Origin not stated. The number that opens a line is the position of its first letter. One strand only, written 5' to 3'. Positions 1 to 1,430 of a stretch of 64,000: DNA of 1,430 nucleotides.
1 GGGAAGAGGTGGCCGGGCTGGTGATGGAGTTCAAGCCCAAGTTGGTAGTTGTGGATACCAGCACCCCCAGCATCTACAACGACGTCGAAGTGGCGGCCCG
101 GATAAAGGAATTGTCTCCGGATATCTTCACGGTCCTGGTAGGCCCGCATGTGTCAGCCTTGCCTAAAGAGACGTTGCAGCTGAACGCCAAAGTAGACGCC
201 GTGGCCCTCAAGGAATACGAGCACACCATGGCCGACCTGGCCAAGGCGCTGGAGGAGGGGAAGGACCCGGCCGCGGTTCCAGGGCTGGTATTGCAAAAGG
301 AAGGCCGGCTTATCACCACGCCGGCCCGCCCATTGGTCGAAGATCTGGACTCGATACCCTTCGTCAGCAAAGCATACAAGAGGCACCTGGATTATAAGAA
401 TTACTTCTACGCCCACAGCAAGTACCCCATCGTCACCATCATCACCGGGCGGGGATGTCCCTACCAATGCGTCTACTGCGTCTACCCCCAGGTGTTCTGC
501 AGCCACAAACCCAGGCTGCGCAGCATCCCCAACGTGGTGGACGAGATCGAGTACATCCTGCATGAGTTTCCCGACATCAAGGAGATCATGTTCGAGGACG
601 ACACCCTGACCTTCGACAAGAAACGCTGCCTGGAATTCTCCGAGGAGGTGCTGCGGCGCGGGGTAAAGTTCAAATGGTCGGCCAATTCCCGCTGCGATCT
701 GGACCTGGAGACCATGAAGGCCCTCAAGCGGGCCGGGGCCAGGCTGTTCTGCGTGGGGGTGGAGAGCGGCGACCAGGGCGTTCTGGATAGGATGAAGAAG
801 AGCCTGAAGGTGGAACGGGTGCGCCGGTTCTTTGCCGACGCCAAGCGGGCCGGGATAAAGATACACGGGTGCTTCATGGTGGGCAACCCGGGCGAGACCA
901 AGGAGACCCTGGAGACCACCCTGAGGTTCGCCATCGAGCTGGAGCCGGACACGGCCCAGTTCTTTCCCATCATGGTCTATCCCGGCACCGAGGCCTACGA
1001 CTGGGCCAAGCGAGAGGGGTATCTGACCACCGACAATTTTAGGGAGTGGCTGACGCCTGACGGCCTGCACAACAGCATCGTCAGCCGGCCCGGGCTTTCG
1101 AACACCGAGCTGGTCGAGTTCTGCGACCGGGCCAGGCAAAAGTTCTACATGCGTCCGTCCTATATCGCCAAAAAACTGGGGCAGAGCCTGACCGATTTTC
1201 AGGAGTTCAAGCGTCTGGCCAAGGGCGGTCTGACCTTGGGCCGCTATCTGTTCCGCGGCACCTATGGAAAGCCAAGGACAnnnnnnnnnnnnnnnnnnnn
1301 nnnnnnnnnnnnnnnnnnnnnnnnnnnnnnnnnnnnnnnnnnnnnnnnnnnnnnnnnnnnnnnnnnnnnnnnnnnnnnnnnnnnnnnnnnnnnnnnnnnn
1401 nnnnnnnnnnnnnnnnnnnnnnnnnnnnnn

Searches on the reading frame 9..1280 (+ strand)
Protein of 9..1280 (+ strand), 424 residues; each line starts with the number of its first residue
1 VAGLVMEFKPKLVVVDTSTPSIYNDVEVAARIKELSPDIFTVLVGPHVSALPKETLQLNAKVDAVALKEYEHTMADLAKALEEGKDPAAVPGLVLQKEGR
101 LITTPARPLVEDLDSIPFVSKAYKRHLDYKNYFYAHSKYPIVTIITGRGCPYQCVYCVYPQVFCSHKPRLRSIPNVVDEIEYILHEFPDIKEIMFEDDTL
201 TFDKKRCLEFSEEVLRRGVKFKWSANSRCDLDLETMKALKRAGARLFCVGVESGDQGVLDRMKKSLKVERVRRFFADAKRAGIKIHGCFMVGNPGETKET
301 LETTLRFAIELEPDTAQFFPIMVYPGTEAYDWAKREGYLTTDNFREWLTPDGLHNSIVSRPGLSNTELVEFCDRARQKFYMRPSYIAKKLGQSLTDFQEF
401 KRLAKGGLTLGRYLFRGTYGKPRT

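Call 6: search_protein_families(library=pfam, proteins=[window:9-1280:+], max_evalue=0.001)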
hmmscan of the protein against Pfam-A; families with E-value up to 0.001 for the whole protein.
window:9-1280:+ (424 aa): 2 families
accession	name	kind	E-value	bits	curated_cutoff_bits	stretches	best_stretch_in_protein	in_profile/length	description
PF04055.27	Radical_SAM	-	1.9e-22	80.7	29.5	1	144-308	1-166/166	Radical SAM superfamily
PF02310.24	B12-binding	-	7.7e-08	32.6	32.1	1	6-77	48-120/121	B12 binding domain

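Call 47: search_protein_families(library=ncbifam, proteins=[window:9-1280:+], max_evalue=1e-10)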
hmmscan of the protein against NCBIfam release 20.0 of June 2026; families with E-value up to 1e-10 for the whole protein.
window:9-1280:+ (424 aa): 19 families
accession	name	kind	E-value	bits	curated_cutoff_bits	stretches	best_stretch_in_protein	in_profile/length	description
TIGR03471.1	HpnJ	equivalog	4.4e-113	378.7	577.6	1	11-411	70-464/472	hopanoid biosynthesis associated radical SAM protein HpnJ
TIGR02026.1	BchE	equivalog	8.1e-44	150.3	481.35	1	5-383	59-431/497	magnesium-protoporphyrin IX monomethyl ester anaerobic oxidative cyclase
NF050148.1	rSAM_ApyD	equivalog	4.6e-42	144.2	750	1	5-362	70-424/645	RiPP biosynthesis radical SAM protein ApyD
TIGR04479.1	bcpD_PhpK_rSAM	subfamily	7.8e-41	140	600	1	4-316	105-414/504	PhpK family radical SAM P-methyltransferase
TIGR04072.2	rSAM_ladder_B12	equivalog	1.5e-35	122.8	360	1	26-343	87-382/443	lipid biosynthesis B12-binding/radical SAM protein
NF038361.1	rSAM_Sden_1168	equivalog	5e-33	114.5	575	1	27-342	159-482/560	Sden_1168 family B12-binding radical SAM P-methyltransferase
NF033070.1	rSAM_AprD4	equivalog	2.3e-30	105.9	500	1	11-342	77-399/456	AprD4 family radical SAM diol-dehydratase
TIGR04385.1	B12_rSAM_cofa1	equivalog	4.6e-29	101.9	450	1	32-307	93-360/438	B12 lower ligand biosynthesis radical SAM protein BzaD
TIGR04367.1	HpnR_B12_rSAM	equivalog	1.2e-25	90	650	1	5-345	56-383/490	hopanoid C-3 methylase HpnR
TIGR04013.1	B12_SAM_MJ_1487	hypoth_equivalog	1.3e-25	90.1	251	1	13-182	45-191/382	TIGR04013 family B12-binding domain/radical SAM domain-containing protein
TIGR04014.1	B12_SAM_MJ_0865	equivalog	1.7e-23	83.1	360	1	39-315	68-340/434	methyl-coenzyme M reductase glutamine C-methyltransferase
TIGR03975.1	rSAM_ocin_1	subfamily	3.8e-21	75.2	281.85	1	26-305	145-424/606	RiPP maturation radical SAM C-methyltransferase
NF033712.0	B12_rSAM_KedN5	subfamily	1.1e-20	73.5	700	1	27-339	80-397/624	KedN5 family methylcobalamin-dependent radical SAM C-methyltransferase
TIGR04190.1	B12_SAM_Ta0216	equivalog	3.7e-18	65.4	500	1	25-311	96-394/554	TIGR04190 family B12-binding domain/radical SAM domain protein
TIGR04295.1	B12_rSAM_oligo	hypoth_equivalog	5.1e-17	61.7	400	1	18-266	83-316/422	TIGR04295 family B12-binding domain-containing radical SAM protein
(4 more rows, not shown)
